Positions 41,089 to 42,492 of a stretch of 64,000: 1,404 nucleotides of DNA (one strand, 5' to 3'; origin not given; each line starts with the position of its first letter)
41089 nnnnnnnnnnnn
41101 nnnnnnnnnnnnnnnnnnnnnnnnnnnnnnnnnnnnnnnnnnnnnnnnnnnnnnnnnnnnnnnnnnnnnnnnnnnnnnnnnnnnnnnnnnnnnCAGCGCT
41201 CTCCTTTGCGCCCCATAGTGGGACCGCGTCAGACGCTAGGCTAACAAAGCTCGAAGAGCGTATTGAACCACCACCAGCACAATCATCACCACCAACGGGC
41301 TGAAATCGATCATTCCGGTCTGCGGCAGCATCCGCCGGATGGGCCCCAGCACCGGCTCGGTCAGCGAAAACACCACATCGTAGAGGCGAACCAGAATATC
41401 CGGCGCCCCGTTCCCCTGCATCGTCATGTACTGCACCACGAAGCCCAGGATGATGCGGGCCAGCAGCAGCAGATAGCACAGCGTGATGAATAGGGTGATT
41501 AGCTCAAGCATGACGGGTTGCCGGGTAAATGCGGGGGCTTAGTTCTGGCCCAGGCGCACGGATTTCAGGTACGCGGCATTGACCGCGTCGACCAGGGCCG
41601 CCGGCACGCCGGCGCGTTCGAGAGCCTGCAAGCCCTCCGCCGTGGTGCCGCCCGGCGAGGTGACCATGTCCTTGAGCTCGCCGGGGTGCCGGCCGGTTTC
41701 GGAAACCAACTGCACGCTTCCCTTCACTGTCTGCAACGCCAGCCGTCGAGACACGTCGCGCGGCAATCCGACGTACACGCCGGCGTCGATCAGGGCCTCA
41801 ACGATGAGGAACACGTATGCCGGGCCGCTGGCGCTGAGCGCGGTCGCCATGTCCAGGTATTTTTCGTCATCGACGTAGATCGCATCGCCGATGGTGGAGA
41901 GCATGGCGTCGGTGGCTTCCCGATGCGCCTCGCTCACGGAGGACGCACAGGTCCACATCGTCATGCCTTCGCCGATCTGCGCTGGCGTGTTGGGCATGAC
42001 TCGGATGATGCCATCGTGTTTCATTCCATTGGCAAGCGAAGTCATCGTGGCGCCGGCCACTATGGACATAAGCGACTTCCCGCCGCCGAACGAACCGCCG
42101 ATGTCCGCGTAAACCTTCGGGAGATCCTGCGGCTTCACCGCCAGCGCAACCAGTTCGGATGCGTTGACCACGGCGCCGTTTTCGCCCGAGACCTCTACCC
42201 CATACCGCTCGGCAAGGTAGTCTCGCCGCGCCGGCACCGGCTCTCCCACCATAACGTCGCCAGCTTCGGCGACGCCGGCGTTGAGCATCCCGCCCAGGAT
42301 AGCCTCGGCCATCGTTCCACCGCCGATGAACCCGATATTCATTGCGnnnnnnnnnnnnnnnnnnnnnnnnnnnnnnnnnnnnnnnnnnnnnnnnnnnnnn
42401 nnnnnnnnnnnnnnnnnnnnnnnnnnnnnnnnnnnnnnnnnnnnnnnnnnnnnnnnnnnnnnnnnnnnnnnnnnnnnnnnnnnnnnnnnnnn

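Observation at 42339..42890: PaREP1-like copy B is a precise 541-bp cassette-like insertion between pdxA and proC, bracketed by an 11-bp direct repeat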

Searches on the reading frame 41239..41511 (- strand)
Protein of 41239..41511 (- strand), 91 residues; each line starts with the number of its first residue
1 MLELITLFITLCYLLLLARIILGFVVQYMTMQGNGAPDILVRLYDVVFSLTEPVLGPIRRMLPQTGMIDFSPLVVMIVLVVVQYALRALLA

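Call 4: search_protein_families(library=pfam, proteins=[window:41239-41511:-], max_evalue=0.01)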
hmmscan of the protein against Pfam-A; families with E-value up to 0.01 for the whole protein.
window:41239-41511:- (91 aa): 1 family
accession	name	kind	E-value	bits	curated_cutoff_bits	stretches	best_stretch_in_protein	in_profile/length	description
PF02325.22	YGGT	-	9.9e-16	58.4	27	1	7-84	2-68/70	YGGT family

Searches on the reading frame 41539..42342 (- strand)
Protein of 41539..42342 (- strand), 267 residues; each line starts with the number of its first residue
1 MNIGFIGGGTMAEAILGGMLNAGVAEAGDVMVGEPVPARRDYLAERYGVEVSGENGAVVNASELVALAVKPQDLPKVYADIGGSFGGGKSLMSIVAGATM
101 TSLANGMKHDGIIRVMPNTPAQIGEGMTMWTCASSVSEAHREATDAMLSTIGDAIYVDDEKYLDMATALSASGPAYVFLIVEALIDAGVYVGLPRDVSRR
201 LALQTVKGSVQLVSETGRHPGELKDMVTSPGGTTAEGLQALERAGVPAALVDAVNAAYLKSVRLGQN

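Call 4: search_protein_families(library=pfam, proteins=[window:41542-42342:-], max_evalue=0.01)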
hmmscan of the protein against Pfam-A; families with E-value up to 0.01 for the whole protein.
window:41542-42342:- (267 aa): 2 families
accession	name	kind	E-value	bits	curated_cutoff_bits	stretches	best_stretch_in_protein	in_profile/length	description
PF14748.11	P5CR_dimer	-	1.4e-38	131.8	25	1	160-262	1-103/105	Pyrroline-5-carboxylate reductase dimerisation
PF03807.23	F420_oxidored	-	9.1e-17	61.9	21.6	1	3-97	2-94/94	NADP oxidoreductase coenzyme F420-dependent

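Call 32: find_encoding_contigs(protein=window:41539-42342:-, flank=3000, max_places=10)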
Protein window:41539-42342:- (267 aa): 4 contigs read that carry it; 2 places shown.
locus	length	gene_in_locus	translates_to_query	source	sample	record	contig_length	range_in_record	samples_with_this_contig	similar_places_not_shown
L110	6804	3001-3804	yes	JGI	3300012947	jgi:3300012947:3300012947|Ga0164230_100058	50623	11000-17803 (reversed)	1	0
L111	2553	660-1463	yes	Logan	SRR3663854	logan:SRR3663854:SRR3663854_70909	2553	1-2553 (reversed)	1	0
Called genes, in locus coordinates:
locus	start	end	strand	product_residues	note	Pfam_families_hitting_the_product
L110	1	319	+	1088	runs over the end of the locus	PF00317:Ribonuc_red_lgN, PF02867:Ribonuc_red_lgC, PF14890:Intein_splicing, PF12637:TSCPD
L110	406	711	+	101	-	-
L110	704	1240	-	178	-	PF13274:SocA_Panacea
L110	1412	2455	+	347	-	PF04166:PdxA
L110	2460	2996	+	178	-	PF05942:PaREP1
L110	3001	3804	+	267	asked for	PF03807:F420_oxidored, PF14748:P5CR_dimer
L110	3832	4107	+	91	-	PF02325:CCB3_YggT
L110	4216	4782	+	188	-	PF06414:Zeta_toxin (faint), PF01591:6PF2K (faint), PF08433:KTI12, PF13238:AAA_18 (weak), PF13671:AAA_33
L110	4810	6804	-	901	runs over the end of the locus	PF20464:MmeI_N (weak), PF20465:MmeI_hel, PF20473:MmeI_Mtase, PF20466:MmeI_TRD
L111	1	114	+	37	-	?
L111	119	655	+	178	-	PF05942:PaREP1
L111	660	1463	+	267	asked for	PF03807:F420_oxidored, PF14748:P5CR_dimer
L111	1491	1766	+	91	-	PF02325:CCB3_YggT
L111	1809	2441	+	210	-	PF08433:KTI12 (weak), PF13238:AAA_18 (weak), PF13671:AAA_33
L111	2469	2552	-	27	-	?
